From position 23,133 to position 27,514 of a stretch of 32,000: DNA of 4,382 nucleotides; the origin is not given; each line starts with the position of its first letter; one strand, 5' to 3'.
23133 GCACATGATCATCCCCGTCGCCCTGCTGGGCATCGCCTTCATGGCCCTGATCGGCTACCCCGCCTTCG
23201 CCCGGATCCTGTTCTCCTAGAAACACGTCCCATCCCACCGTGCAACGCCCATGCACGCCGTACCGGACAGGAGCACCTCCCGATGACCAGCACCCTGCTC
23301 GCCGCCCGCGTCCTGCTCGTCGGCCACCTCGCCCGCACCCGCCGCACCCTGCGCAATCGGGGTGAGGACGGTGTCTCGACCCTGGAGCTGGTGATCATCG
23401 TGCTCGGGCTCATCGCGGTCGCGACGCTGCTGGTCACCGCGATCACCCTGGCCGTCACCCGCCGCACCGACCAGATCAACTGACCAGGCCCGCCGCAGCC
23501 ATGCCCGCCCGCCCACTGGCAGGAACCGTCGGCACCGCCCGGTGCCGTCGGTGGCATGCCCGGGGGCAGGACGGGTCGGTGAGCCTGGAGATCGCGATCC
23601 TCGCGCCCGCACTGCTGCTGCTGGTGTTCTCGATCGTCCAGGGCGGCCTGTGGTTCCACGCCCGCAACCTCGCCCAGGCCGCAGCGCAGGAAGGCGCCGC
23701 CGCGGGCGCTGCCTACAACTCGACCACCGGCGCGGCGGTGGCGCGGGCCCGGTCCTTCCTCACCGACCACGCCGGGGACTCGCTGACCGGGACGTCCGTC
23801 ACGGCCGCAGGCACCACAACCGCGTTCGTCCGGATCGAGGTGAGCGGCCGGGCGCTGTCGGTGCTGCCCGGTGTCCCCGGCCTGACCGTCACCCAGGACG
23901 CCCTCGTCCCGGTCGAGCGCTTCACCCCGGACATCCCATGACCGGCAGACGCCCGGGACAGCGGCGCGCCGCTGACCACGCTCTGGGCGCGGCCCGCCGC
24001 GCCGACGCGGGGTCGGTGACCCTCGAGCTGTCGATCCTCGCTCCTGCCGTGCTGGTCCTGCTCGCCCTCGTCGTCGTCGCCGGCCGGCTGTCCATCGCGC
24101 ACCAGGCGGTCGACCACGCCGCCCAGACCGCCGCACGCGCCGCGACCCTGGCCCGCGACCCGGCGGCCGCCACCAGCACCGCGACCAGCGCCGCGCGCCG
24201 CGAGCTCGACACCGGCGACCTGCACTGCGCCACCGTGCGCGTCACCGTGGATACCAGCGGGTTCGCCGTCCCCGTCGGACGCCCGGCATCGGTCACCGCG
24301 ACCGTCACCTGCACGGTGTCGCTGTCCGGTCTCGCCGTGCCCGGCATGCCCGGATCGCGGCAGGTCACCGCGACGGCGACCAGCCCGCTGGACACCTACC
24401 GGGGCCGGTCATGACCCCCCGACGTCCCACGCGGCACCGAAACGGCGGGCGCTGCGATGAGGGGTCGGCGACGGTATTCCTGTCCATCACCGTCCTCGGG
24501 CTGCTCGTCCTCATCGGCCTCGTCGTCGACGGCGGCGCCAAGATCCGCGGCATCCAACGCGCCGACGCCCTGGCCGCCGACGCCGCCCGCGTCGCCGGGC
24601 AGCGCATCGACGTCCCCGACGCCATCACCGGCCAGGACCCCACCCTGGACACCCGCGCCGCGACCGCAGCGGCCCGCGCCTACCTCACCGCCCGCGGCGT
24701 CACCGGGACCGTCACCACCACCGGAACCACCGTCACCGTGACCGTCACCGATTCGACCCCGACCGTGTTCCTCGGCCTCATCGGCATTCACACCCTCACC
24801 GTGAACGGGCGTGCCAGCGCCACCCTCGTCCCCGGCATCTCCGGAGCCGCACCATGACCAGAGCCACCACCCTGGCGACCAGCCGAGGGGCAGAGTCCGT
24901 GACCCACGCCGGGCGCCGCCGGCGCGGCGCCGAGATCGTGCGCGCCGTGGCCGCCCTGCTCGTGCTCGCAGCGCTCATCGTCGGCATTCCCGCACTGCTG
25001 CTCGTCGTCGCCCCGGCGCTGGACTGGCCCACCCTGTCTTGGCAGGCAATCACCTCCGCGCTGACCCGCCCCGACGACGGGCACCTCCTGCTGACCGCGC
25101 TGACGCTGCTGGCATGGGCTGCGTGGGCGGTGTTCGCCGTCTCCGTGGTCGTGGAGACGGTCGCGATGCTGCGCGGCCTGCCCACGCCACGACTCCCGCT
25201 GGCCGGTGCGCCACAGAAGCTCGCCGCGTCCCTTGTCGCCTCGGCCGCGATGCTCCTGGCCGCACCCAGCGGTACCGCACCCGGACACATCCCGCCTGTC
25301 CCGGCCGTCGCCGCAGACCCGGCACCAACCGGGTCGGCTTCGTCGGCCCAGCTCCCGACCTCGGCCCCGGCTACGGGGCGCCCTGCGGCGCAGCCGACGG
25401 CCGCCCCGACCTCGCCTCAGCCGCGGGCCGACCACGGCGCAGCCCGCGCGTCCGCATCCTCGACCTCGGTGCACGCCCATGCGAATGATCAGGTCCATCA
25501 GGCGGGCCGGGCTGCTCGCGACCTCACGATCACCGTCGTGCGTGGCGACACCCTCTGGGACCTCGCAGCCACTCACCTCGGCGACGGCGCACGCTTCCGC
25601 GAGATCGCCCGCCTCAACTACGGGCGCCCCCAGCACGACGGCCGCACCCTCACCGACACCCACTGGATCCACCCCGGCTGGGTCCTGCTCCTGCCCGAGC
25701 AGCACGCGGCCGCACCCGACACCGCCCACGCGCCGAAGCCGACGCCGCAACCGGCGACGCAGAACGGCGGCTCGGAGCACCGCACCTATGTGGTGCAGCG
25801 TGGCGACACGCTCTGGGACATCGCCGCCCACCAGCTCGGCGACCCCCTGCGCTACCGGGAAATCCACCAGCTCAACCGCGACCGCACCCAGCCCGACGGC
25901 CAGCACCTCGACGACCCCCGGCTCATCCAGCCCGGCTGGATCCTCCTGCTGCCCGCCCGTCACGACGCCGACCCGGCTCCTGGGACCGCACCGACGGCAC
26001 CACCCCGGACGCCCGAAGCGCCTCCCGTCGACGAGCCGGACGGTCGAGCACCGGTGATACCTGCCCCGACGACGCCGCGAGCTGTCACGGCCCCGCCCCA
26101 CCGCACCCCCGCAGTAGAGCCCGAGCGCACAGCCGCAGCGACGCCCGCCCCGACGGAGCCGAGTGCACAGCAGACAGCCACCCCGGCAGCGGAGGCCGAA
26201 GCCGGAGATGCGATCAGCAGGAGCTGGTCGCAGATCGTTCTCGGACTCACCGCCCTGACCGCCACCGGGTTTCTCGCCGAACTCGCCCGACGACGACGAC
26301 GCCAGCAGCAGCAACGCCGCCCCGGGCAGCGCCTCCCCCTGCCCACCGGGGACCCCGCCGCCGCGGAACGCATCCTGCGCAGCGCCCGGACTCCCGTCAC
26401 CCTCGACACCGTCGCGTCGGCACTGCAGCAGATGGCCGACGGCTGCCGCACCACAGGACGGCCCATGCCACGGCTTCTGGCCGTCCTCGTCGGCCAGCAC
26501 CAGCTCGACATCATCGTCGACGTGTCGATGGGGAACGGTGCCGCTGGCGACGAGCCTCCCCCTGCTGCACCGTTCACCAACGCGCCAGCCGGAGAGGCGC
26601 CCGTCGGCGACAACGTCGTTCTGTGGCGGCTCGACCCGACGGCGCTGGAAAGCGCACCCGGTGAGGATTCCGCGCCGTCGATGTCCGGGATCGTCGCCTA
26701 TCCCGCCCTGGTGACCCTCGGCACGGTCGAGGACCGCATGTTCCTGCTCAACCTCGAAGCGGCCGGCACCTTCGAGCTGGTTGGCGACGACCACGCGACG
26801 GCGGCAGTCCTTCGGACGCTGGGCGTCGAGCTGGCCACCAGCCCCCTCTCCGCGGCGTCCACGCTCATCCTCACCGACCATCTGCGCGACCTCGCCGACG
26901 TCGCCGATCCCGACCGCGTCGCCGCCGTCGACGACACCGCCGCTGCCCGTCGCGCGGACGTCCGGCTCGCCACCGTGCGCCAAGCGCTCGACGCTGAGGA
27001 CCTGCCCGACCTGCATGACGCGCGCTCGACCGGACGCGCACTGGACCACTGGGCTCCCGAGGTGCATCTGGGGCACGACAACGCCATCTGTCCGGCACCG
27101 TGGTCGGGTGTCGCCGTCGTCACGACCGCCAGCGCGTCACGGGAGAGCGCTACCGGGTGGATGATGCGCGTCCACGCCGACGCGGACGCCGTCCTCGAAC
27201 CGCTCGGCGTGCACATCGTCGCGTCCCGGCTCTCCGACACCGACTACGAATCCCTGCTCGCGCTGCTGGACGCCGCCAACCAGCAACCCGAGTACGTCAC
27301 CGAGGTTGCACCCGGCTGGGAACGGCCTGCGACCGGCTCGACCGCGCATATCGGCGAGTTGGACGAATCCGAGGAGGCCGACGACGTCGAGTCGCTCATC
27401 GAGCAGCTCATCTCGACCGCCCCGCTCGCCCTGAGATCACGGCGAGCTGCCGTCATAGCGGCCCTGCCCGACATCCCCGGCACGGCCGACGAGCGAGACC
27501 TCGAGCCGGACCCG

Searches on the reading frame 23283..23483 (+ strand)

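Call 9: search_protein_families(library=pfam, proteins=[window:23283-23483:+], max_evalue=0.01)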
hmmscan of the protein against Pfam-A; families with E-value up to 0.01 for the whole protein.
window:23283-23483:+ (66 aa): 1 family
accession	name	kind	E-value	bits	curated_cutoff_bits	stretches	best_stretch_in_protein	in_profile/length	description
PF14029.11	DUF4244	-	0.00027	20.8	27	1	20-55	2-37/54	Protein of unknown function (DUF4244)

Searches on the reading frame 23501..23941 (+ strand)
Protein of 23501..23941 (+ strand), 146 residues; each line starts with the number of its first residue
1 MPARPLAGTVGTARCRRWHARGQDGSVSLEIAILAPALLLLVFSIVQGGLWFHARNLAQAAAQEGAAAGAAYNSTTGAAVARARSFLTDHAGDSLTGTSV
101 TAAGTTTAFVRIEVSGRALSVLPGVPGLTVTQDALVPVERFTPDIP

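Call 9: search_protein_families(library=pfam, proteins=[window:23501-23941:+], max_evalue=0.01)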
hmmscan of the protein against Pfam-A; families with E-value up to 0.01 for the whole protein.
window:23501-23941:+ (146 aa): 2 families
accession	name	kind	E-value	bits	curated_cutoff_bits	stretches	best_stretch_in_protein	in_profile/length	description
PF07811.17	TadE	-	3.5e-13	49.9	22.9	1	25-66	1-42/43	TadE-like protein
PF13400.11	Tad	-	0.00089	20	22.3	1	25-71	1-46/47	Putative Flp pilus-assembly TadE/G-like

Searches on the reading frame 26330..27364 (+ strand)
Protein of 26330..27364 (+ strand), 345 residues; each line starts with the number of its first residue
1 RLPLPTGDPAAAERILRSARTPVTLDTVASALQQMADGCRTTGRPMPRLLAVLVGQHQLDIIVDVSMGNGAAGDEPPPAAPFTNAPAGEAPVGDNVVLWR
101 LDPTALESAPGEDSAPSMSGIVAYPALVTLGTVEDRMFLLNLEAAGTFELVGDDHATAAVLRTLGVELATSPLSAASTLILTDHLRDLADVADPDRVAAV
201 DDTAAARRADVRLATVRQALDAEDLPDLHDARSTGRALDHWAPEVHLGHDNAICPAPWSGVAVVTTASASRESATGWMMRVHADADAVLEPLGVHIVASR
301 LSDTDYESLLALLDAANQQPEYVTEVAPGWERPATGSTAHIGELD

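Call 74: search_protein_families(library=pfam, proteins=[window:26330-27364:+], max_evalue=10)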
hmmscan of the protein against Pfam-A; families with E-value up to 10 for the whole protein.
seq(345 aa): 2 families
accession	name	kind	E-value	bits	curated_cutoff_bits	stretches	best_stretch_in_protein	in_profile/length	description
PF08100.18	Dimerisation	-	0.096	13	25.6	1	15-60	33-71/93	O-methyltransferase dimerisation domain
PF19522.4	DUF6052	-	0.33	11.8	25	1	170-223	5-57/61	Family of unknown function (DUF6052)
